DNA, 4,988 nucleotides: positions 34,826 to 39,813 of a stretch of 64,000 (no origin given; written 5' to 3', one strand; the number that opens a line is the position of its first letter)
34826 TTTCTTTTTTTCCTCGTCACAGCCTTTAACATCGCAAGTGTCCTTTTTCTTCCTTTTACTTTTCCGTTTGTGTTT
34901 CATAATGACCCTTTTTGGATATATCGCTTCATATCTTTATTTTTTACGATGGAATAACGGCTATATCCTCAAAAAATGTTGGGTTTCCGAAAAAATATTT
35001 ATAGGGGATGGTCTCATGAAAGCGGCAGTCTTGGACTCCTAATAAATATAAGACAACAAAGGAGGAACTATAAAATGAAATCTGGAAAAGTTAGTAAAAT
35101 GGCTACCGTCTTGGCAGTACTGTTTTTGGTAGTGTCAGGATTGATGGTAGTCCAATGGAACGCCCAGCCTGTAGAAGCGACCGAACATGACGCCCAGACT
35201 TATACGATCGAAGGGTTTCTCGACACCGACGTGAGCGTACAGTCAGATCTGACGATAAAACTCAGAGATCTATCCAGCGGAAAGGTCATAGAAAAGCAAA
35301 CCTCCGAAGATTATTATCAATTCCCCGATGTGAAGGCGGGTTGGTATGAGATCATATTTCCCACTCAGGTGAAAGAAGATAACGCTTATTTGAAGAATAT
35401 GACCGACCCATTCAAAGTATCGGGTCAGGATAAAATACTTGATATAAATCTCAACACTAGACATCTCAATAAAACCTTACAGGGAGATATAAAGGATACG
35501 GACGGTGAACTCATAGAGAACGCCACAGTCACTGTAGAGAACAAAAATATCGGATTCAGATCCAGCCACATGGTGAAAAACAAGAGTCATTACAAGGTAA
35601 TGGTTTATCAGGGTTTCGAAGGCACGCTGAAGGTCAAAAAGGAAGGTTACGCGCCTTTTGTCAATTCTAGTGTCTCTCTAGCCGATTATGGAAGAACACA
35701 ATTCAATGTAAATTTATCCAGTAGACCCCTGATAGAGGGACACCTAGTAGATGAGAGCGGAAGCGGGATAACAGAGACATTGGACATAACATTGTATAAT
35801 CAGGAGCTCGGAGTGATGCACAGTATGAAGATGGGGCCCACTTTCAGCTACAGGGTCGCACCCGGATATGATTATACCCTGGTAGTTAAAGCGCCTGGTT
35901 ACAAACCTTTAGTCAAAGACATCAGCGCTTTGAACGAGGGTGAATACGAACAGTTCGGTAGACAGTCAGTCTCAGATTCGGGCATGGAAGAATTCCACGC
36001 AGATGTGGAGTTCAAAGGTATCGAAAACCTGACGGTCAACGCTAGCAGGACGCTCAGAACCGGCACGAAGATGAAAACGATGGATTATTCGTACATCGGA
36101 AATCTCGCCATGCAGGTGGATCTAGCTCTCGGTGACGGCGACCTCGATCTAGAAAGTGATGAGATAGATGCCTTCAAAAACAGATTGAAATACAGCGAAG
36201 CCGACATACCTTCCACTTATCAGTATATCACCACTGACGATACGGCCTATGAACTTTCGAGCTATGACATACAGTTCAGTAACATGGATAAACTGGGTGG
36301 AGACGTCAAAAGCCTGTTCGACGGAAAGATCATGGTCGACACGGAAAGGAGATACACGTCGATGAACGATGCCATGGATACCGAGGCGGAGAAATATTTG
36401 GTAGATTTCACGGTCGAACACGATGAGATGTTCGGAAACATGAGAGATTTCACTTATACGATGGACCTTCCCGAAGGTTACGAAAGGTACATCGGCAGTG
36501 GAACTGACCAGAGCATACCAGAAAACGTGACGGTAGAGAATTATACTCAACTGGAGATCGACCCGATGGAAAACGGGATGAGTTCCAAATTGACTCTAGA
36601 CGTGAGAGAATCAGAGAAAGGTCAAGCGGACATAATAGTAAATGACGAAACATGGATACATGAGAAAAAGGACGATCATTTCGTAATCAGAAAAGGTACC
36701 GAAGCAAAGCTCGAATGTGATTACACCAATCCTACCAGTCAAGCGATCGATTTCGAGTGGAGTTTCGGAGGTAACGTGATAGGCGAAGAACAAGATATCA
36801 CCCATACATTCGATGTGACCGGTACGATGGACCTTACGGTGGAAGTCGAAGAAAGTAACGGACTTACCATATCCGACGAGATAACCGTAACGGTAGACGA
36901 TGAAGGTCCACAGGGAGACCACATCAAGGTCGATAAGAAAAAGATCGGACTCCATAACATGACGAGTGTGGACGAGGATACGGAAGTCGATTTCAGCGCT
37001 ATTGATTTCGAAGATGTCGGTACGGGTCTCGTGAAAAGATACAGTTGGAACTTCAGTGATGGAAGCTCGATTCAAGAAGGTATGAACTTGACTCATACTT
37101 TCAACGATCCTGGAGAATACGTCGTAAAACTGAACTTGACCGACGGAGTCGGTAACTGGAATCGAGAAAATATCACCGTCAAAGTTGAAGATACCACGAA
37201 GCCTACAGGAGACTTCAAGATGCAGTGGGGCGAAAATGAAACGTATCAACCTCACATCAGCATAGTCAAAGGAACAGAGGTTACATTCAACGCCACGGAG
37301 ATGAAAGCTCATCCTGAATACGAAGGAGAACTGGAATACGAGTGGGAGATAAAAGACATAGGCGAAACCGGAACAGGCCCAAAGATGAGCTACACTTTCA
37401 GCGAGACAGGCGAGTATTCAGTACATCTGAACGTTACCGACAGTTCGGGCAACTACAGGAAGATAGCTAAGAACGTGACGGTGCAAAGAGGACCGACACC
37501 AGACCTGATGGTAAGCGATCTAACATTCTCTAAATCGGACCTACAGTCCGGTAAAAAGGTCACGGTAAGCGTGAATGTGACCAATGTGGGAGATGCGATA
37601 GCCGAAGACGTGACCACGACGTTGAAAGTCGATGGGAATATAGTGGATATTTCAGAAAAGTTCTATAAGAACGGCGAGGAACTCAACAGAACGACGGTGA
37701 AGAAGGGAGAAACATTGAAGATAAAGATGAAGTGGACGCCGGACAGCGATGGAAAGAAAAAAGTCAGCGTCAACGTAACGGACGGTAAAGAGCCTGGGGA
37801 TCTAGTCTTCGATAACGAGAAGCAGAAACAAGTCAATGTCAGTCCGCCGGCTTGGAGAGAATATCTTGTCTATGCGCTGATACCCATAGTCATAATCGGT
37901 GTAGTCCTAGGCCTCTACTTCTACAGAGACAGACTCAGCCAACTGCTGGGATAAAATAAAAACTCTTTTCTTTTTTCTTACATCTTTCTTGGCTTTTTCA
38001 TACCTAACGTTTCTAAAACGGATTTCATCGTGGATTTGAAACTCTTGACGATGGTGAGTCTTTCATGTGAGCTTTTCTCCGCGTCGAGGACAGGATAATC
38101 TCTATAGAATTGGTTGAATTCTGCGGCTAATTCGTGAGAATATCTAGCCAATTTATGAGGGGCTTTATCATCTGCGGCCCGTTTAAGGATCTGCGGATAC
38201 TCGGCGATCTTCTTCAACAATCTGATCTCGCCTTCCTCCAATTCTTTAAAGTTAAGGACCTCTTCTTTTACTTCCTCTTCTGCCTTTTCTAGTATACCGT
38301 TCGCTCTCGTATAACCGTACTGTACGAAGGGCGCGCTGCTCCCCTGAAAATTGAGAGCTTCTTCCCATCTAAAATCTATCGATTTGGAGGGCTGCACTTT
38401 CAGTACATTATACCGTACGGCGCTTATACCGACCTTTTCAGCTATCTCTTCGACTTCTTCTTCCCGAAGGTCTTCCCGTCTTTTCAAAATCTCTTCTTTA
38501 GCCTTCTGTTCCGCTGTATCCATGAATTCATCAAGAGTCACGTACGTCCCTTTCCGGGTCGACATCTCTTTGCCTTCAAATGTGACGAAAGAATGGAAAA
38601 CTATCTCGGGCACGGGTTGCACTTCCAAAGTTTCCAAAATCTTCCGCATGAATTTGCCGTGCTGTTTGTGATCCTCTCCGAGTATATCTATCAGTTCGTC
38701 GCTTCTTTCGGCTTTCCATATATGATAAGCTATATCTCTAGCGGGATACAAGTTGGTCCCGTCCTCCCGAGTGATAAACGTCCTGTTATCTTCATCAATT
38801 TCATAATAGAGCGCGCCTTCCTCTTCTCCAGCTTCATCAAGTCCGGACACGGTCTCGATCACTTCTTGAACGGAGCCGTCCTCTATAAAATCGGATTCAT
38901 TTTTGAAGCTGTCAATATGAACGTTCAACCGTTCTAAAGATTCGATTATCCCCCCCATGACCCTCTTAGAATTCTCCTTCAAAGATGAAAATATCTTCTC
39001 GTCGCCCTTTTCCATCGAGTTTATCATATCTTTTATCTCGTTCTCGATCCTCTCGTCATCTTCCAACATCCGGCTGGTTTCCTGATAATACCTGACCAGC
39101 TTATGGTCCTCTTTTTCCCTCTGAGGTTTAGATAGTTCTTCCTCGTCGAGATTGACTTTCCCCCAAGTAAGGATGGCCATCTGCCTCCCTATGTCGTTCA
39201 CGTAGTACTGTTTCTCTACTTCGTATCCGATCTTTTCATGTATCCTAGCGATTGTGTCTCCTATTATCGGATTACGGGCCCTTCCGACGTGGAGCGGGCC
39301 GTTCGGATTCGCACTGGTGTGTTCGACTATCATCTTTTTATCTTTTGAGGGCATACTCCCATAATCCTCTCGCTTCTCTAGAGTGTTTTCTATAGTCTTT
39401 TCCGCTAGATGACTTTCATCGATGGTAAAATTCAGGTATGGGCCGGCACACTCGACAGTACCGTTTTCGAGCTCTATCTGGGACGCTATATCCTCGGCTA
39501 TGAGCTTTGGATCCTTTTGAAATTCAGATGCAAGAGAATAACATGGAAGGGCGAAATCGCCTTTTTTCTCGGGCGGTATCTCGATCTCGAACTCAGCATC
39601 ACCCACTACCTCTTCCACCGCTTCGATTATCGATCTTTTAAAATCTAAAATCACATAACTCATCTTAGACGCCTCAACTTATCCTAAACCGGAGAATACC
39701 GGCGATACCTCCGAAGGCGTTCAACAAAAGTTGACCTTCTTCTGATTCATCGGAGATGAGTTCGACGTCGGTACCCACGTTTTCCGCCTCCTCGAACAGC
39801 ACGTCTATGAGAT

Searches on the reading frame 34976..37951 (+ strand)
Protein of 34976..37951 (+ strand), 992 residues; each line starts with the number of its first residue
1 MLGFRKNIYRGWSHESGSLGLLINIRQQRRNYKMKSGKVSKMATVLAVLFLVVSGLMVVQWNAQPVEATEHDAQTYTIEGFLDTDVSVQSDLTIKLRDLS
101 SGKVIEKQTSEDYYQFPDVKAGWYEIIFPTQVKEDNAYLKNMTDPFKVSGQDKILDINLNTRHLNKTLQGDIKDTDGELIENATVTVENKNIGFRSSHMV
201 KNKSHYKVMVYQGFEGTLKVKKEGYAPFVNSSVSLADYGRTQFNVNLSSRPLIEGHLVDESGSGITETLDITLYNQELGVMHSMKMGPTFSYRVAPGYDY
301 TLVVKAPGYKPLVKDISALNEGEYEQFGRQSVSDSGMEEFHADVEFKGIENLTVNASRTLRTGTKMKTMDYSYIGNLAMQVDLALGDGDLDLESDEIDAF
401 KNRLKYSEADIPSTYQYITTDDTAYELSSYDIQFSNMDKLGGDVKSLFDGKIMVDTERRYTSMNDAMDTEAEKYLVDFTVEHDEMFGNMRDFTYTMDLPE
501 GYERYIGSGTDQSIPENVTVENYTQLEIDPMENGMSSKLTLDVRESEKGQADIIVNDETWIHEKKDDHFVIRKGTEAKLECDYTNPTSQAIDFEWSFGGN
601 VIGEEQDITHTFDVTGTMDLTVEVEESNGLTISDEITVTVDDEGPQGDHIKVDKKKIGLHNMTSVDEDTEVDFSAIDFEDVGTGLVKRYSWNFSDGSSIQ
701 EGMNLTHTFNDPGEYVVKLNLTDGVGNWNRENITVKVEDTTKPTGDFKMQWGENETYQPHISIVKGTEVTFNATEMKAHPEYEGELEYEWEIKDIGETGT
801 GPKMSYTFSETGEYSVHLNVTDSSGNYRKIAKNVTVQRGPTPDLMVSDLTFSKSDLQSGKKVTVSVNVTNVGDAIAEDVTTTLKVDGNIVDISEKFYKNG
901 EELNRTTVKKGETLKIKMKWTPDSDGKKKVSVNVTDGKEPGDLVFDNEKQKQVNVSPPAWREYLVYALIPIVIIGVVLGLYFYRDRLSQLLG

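Call 13: search_protein_families(library=pfam, proteins=[window:34976-37951:+], max_evalue=0.001)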
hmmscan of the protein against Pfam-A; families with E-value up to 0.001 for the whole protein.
window:34976-37951:+ (992 aa): 7 families
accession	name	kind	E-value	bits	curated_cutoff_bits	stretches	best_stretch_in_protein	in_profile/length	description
PF18911.6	PKD_4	-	8.8e-31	106.3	27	3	663-737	12-85/85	PKD domain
PF00801.26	PKD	-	3.7e-24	85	23.5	2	664-730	10-74/80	PKD domain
PF16820.11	PKD_3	-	9.1e-13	48.3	26.3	1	566-625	10-67/68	PKD-like domain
PF13620.12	CarboxypepD_reg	-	2.9e-11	44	32.3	1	167-247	1-81/82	Carboxypeptidase regulatory-like domain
PF07705.17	CARDB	-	1.2e-08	35.5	22.7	1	841-934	1-83/101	CARDB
PF07495.19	Y_Y_Y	-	0.00019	21.7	26.6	0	691-736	21-61/65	Y_Y_Y domain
PF22352.2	K319L-like_PKD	-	0.00023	21.6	27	0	760-836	4-84/84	K319L-like, PKD domain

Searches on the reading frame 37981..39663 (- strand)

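Call 13: search_protein_families(library=pfam, proteins=[window:37981-39663:-], max_evalue=0.001)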
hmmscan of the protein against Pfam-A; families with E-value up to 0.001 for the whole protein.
window:37981-39663:- (561 aa): 6 families
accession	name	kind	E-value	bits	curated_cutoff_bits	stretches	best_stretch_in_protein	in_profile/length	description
PF00750.26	tRNA-synt_1d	-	7.7e-39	134.1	23.3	1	91-431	2-347/349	tRNA synthetases class I (R), catalytic domain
PF05746.21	DALR_1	-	2.7e-29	102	22.3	1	447-561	1-117/117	DALR anticodon binding domain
PF03485.21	Arg_tRNA_synt_N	-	2.5e-12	47.7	21.5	1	9-81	4-85/85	Arginyl tRNA synthetase N terminal domain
PF09334.17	tRNA-synt_1g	-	1.4e-07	31.1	20.1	1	315-385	275-346/391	tRNA synthetases class I (M)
PF01921.24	tRNA-synt_1f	-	3.1e-06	26.8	27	0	92-158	9-70/360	tRNA synthetases class I (K)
PF00133.28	tRNA-synt_1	-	2.2e-05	23.9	22.7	0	108-152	22-66/414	tRNA synthetases class I (I, L, M and V)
